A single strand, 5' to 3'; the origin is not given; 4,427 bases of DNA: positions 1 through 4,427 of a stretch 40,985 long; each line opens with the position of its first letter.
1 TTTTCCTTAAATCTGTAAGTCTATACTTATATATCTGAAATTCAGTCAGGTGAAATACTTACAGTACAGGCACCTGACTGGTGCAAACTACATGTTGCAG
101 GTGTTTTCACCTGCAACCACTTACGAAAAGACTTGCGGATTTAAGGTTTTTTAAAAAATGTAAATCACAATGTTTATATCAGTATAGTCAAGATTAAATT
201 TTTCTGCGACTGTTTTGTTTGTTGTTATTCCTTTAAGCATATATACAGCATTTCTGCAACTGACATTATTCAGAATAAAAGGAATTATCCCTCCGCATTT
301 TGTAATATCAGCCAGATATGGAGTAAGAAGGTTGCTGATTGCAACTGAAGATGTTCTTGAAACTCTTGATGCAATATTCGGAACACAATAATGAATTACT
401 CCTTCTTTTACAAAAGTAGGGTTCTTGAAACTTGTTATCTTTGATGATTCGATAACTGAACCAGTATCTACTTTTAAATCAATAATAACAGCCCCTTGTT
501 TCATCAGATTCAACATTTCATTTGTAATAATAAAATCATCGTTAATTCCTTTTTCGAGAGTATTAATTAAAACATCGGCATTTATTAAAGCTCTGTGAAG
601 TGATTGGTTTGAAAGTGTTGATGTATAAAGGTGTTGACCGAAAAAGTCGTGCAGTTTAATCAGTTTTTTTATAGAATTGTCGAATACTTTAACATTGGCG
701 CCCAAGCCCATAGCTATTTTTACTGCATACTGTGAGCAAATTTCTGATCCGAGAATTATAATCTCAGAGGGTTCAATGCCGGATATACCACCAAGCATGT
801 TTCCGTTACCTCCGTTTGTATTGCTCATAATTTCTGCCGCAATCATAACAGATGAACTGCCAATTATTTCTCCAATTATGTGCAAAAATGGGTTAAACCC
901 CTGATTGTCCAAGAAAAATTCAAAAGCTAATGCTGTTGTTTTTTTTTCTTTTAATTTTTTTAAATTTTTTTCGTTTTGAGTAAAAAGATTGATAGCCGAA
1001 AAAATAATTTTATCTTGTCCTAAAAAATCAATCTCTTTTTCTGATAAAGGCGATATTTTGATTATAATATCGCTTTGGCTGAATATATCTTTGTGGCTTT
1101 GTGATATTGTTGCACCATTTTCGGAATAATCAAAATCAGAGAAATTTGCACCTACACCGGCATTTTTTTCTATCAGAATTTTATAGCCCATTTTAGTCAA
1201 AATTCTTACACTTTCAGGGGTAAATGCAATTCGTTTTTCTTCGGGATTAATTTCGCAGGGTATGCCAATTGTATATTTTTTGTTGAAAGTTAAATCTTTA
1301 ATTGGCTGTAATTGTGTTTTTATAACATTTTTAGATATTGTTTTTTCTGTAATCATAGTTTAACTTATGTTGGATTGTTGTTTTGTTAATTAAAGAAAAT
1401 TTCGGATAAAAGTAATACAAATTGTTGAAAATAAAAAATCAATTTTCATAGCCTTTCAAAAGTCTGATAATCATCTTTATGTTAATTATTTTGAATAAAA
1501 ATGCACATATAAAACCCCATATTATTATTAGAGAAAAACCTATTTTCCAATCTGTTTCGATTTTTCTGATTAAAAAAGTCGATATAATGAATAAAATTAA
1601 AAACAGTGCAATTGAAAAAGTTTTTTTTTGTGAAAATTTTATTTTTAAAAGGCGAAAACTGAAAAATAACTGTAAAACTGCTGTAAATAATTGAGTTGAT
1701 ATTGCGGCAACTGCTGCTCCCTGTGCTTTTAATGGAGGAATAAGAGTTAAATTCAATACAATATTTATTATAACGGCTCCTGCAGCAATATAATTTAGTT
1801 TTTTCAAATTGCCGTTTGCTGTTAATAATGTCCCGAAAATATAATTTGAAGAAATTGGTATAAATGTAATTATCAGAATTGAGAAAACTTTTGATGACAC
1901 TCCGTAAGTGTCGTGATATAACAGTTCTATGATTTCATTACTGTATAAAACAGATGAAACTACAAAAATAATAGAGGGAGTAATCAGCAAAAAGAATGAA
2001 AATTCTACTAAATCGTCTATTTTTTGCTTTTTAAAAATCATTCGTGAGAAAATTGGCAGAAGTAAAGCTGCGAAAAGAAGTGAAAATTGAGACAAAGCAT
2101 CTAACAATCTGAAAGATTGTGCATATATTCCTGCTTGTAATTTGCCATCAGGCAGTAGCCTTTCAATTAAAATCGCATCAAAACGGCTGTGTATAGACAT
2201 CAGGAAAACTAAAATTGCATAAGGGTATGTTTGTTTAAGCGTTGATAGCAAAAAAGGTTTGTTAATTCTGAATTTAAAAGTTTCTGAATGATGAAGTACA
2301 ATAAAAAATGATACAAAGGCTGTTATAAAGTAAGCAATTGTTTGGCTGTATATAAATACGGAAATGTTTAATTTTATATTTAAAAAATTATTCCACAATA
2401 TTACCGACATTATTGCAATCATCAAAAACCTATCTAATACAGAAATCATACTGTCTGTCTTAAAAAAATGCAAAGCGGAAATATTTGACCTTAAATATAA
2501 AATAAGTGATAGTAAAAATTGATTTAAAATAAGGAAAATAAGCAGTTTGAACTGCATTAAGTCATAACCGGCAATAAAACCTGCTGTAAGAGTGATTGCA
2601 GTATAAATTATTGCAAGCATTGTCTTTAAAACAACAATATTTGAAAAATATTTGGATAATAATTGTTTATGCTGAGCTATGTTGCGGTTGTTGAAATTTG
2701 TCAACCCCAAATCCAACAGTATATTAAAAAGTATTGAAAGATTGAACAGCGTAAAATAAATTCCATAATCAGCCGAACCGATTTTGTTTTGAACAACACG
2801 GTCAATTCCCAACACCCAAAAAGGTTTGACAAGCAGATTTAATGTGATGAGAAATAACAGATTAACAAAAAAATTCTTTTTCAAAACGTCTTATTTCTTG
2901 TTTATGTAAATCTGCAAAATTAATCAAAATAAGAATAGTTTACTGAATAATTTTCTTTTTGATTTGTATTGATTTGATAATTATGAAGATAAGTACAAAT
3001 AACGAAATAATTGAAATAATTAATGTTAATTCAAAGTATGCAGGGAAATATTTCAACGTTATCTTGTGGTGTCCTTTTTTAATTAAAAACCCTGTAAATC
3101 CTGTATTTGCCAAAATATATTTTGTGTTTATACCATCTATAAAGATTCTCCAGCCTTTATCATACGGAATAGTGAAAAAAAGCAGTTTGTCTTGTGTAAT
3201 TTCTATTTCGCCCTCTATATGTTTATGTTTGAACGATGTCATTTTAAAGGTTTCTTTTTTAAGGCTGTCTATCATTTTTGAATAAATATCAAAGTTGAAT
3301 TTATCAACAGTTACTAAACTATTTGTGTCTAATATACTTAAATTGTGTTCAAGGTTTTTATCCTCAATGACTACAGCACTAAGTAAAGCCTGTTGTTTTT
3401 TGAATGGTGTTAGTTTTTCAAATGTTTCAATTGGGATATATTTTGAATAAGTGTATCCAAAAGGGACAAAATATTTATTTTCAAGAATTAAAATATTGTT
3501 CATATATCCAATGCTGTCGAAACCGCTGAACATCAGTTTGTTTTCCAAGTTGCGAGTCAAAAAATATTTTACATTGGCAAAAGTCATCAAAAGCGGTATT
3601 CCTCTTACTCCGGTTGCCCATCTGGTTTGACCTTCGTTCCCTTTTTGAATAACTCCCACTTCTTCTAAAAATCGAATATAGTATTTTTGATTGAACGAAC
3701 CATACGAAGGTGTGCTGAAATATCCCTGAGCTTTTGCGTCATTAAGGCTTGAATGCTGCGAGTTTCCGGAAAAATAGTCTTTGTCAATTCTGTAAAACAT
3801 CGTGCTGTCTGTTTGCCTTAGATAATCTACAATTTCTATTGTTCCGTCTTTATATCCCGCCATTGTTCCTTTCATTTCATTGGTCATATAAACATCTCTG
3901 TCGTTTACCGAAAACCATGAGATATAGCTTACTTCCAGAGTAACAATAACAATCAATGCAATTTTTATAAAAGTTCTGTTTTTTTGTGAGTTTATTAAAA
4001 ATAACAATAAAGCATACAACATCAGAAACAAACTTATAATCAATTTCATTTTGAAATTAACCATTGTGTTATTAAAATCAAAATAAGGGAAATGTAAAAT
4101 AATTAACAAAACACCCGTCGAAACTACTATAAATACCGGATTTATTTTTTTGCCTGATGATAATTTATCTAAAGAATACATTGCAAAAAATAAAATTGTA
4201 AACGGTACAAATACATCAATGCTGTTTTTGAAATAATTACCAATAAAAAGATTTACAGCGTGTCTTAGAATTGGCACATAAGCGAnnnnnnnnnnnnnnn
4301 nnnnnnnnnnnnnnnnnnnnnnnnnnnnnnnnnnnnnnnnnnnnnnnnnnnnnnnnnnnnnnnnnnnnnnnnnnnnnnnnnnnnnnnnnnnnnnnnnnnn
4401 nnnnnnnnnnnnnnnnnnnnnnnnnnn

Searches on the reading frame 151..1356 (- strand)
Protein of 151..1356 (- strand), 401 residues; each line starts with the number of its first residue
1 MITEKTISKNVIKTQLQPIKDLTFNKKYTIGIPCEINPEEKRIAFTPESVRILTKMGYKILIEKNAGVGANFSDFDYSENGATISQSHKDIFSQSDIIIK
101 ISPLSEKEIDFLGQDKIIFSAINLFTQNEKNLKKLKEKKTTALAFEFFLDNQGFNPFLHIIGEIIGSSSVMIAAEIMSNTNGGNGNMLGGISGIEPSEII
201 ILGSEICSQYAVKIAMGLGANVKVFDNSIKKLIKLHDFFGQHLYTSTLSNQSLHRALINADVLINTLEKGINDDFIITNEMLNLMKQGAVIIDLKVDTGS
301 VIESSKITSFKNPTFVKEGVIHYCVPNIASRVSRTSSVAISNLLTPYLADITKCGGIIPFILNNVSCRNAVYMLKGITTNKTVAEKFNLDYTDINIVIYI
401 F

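Call 77: search_protein_families(library=pfam, proteins=[window:151-1356:-], max_evalue=0.00001)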
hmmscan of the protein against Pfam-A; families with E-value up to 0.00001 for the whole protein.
window:151-1356:- (401 aa): 2 families
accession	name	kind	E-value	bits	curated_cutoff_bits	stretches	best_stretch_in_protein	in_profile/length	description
PF01262.27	AlaDh_PNT_C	-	3.9e-47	160.9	23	1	169-380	1-213/214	Alanine dehydrogenase/PNT, C-terminal domain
PF05222.21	AlaDh_PNT_N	-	3.9e-33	115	30.4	1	31-152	1-122/136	Alanine dehydrogenase/PNT, N-terminal domain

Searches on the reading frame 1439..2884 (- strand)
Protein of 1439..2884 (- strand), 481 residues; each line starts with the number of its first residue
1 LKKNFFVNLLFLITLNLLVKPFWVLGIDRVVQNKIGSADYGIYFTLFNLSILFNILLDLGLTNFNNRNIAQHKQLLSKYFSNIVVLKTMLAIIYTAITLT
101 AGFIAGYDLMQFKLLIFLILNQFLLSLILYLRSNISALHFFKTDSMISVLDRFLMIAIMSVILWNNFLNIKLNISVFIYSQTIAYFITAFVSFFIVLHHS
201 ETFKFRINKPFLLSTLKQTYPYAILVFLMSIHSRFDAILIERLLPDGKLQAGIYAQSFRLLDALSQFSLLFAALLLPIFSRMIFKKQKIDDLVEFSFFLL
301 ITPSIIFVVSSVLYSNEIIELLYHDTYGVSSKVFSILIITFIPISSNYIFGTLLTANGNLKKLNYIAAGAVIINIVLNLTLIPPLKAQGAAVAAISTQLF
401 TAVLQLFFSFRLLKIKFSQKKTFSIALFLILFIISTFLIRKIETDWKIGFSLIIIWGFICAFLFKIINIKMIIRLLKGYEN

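Call 77: search_protein_families(library=pfam, proteins=[window:1439-2884:-], max_evalue=0.00001)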
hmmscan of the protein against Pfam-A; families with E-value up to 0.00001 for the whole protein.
window:1439-2884:- (481 aa): 1 family
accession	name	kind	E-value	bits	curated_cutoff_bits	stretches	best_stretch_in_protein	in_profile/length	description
PF01943.22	Polysacc_synt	-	6e-13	49.3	28.2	1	30-282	25-273/274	Polysaccharide biosynthesis protein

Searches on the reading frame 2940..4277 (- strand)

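Call 77: search_protein_families(library=pfam, proteins=[window:2940-4277:-], max_evalue=0.00001)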
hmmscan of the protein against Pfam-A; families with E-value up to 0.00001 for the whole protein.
window:2940-4277:- (445 aa): 1 family
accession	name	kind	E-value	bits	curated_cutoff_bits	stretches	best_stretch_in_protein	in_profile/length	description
PF09586.16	YfhO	-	4.8e-46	158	28.5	2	323-422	735-835/835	Bacterial membrane protein YfhO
